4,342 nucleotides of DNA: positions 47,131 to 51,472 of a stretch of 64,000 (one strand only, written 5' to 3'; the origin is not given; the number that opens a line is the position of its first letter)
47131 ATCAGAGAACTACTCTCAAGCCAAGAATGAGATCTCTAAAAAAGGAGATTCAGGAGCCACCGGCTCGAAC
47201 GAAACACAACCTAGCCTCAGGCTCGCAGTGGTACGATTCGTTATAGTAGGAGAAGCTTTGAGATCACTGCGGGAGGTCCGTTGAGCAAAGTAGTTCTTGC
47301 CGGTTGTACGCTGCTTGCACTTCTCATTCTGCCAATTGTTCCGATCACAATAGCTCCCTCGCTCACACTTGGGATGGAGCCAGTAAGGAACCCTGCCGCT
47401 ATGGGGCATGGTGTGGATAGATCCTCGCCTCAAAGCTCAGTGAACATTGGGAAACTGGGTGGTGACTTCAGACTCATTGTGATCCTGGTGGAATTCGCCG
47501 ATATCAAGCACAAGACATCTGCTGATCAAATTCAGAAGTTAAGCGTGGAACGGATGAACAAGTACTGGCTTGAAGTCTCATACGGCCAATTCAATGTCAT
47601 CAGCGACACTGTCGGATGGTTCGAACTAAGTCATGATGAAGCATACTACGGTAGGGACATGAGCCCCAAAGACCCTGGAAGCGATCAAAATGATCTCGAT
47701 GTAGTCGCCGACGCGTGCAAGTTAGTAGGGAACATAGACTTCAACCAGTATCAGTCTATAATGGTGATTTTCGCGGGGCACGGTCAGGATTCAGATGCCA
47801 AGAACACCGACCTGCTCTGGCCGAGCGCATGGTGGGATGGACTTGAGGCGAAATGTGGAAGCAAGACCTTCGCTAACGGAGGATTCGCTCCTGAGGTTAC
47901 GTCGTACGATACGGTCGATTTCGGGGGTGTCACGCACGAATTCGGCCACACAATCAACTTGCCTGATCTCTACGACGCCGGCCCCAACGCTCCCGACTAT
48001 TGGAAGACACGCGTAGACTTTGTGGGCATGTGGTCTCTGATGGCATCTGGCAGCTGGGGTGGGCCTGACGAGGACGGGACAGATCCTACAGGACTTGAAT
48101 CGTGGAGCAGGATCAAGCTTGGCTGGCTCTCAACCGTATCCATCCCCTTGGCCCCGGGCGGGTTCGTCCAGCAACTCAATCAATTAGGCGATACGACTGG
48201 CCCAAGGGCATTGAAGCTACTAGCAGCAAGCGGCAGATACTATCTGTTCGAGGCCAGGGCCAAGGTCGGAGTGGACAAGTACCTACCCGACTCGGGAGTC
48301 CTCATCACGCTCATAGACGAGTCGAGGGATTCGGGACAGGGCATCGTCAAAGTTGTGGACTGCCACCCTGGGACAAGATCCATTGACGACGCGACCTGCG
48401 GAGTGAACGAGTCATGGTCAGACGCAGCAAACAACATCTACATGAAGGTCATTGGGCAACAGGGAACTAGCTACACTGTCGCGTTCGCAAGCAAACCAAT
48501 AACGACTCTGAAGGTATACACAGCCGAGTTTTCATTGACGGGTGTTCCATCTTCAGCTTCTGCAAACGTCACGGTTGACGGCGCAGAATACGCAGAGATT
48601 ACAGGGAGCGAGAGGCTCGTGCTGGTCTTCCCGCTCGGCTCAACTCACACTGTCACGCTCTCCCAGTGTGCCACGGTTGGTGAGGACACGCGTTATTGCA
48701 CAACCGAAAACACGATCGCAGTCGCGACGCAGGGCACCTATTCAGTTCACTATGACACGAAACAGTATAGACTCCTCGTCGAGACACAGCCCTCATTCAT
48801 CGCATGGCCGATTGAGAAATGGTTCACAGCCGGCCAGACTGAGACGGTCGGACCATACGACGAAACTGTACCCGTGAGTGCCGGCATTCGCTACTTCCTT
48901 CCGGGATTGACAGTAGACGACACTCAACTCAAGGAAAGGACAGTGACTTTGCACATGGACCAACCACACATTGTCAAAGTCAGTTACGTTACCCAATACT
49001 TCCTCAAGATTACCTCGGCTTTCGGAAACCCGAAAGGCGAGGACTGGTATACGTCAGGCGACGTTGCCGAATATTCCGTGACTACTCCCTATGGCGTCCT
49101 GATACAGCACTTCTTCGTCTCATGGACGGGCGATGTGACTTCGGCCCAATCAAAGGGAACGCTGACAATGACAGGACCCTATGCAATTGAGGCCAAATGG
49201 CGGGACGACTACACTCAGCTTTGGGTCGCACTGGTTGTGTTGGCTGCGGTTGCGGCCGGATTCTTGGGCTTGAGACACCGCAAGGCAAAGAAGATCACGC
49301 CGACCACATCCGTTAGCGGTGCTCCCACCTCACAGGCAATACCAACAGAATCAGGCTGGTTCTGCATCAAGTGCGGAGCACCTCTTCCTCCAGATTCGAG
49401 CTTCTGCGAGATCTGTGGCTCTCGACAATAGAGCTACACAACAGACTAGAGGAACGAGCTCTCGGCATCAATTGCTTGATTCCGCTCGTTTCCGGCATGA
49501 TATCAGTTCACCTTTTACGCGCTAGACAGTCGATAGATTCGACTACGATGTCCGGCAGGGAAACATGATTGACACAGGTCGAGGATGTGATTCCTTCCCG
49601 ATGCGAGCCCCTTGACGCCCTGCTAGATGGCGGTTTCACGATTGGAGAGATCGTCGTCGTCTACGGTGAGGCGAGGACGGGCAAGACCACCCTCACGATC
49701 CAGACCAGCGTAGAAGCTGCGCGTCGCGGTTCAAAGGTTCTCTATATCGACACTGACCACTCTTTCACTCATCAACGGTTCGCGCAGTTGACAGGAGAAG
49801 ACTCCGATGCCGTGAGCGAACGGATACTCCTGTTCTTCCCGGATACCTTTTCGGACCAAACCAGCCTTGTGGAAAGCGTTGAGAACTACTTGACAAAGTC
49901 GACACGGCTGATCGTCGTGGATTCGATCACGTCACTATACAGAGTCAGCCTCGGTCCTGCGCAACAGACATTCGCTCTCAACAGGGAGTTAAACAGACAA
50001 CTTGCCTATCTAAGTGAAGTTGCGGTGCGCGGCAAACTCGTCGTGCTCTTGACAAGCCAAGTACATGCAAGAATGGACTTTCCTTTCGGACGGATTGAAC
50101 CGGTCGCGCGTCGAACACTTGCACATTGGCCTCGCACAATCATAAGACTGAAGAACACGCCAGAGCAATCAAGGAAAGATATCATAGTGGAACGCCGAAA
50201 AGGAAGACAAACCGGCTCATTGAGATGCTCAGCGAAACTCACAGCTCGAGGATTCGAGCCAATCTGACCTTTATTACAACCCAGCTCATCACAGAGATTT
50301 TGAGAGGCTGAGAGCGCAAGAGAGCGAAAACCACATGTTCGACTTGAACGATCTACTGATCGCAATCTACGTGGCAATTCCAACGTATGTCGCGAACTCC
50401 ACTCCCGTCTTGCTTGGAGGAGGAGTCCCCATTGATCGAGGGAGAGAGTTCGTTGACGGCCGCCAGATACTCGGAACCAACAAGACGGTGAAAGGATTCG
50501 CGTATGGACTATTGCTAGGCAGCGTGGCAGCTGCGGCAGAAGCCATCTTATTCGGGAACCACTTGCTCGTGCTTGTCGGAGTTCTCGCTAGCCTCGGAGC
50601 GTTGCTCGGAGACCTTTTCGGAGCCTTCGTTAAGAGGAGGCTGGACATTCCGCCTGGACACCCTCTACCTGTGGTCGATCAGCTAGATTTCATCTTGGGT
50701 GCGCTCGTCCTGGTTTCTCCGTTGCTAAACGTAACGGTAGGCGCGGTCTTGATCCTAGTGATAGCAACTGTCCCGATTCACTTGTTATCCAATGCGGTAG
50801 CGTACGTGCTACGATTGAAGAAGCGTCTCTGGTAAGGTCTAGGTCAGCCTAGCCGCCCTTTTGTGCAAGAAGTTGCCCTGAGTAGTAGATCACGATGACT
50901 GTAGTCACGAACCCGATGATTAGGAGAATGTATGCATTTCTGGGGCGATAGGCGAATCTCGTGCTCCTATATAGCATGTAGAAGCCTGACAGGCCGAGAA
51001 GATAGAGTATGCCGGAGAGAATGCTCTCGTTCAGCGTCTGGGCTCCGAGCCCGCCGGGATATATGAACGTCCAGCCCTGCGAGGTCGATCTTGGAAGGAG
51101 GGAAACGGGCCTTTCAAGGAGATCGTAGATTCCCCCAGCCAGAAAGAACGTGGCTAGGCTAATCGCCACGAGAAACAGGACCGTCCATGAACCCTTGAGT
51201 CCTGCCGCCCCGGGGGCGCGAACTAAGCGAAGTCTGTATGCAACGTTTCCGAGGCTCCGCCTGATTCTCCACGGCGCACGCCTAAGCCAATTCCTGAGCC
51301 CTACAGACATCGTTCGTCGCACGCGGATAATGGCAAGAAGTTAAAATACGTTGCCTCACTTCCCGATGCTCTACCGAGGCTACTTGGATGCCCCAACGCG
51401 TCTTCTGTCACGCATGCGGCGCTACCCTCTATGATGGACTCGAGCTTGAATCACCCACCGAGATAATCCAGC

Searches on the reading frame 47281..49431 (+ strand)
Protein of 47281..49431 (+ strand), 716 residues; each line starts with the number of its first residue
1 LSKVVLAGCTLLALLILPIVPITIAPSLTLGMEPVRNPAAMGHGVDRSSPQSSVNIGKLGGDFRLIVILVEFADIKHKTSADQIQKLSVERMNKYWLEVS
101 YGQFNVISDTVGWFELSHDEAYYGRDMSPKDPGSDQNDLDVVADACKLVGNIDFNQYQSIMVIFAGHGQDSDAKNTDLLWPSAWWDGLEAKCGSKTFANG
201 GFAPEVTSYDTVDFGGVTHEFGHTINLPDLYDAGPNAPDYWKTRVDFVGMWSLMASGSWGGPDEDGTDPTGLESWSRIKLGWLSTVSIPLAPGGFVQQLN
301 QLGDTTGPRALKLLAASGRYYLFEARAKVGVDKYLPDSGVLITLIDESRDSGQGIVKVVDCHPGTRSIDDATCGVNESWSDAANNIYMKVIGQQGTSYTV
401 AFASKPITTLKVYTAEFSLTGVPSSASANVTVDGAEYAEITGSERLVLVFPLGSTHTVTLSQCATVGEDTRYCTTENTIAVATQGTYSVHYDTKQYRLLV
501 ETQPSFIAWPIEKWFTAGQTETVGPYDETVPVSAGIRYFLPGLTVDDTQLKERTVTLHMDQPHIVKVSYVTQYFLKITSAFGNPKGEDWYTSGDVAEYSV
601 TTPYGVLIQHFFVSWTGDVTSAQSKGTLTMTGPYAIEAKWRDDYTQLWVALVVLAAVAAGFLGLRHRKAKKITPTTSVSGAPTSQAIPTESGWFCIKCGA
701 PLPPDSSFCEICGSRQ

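Call 9: search_protein_families(library=pfam, proteins=[window:47281-49431:+], max_evalue=1)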
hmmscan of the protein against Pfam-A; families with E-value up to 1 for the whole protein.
window:47281-49431:+ (716 aa): 6 families
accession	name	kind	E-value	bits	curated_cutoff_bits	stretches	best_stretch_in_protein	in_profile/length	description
PF05547.17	Peptidase_M6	-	2.3e-13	50.5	22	2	160-276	162-281/294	Immune inhibitor A peptidase M6, catalytic domain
PF13240.11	Zn_Ribbon_1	-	1.1e-05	25.5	25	1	694-714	1-21/23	zinc-ribbon domain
PF12773.13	DZR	-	0.0019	18.7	27.3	1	695-714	1-20/45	Double zinc ribbon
PF09889.16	DUF2116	-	0.14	12.6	26.8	1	695-710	6-21/59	Probable treble clef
PF13248.11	Zn_ribbon_3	-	0.15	12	27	1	695-715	5-25/26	zinc-ribbon domain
PF17032.10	Zn_ribbon_15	-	0.24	12.6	28.9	1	688-713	48-73/73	zinc-ribbon family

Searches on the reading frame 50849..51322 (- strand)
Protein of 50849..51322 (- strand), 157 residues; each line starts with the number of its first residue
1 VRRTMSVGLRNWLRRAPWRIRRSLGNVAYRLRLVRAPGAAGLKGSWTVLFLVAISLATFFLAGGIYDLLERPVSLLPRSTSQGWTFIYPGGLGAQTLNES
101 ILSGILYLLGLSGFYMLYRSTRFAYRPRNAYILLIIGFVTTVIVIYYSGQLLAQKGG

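Call 31: search_protein_families(library=pfam, proteins=[window:50849-51322:-], max_evalue=0.001)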
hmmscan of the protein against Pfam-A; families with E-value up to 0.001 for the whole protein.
window:50849-51322:- (157 aa): 0 families

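Call 32: search_protein_families(library=ncbifam, proteins=[window:50849-51322:-], max_evalue=0.1)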
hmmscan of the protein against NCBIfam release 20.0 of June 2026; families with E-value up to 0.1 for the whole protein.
window:50849-51322:- (157 aa): 1 family
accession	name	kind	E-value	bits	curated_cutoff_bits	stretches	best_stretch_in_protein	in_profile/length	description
NF002701.0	PRK02504.1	equivalog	0.034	12.6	569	1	102-147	384-425/513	NAD(P)H-quinone oxidoreductase subunit N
